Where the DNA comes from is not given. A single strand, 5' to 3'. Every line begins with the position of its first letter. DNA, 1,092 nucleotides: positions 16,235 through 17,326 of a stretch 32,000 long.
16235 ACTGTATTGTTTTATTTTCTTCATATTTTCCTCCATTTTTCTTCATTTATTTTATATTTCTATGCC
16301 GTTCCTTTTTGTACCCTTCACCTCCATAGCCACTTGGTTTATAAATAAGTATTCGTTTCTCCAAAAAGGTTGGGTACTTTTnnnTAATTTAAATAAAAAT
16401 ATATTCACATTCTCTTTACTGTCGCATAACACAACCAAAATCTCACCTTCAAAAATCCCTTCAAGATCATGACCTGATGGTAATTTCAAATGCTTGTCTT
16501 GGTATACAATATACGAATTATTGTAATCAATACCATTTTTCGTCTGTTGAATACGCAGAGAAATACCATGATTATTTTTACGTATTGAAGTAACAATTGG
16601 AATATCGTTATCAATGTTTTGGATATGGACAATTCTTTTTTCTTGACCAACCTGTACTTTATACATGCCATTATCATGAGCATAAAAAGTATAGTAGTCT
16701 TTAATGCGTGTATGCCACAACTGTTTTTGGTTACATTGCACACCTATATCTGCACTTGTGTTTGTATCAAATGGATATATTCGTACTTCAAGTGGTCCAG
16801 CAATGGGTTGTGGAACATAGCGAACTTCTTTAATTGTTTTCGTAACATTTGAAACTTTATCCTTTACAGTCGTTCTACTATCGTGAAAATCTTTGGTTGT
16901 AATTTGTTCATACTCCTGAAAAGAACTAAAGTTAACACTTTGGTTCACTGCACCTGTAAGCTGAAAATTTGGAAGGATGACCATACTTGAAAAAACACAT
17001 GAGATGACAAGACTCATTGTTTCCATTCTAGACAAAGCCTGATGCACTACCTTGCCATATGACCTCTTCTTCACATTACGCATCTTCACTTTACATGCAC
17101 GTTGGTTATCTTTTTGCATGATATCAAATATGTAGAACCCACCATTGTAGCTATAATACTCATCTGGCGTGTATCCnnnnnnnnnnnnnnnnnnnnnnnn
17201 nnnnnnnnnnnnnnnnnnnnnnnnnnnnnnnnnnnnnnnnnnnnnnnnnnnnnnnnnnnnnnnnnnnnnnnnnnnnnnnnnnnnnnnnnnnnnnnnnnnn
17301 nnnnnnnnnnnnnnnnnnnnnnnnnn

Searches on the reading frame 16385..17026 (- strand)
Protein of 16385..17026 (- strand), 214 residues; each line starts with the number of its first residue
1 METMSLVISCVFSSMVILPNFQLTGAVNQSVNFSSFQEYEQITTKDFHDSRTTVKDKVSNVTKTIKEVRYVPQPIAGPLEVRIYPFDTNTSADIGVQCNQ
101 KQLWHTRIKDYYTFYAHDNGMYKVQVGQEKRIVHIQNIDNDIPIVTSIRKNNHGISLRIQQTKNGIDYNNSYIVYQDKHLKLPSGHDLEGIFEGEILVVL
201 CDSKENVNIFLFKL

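Call 13: find_homologous_proteins(query=window:16385-17026:-, max_evalue=0.01)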
Query seq(214 aa): 21 candidates shared short words with the query, none scored E <= 0.01.

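Call 18: search_protein_families(library=pfam, proteins=[window:16385-16954:-], max_evalue=10)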
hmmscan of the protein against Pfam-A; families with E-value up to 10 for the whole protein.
seq(190 aa): 1 family
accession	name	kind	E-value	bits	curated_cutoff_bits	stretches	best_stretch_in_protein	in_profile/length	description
PF15386.11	Tantalus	-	0.047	14.1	32.8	1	150-169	22-41/57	Drosophila Tantalus-like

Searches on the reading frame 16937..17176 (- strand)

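Call 18: search_protein_families(library=pfam, proteins=[window:16937-17176:-], max_evalue=10)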
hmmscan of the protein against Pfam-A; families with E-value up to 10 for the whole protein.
seq(80 aa): 1 family
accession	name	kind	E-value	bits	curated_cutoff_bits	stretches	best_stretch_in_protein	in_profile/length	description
PF23226.1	Exo_endo_phos_PGAP2IP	-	0.048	13.4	27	1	6-52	166-213/239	PGAP2IP, C-terminal nuclease-like domain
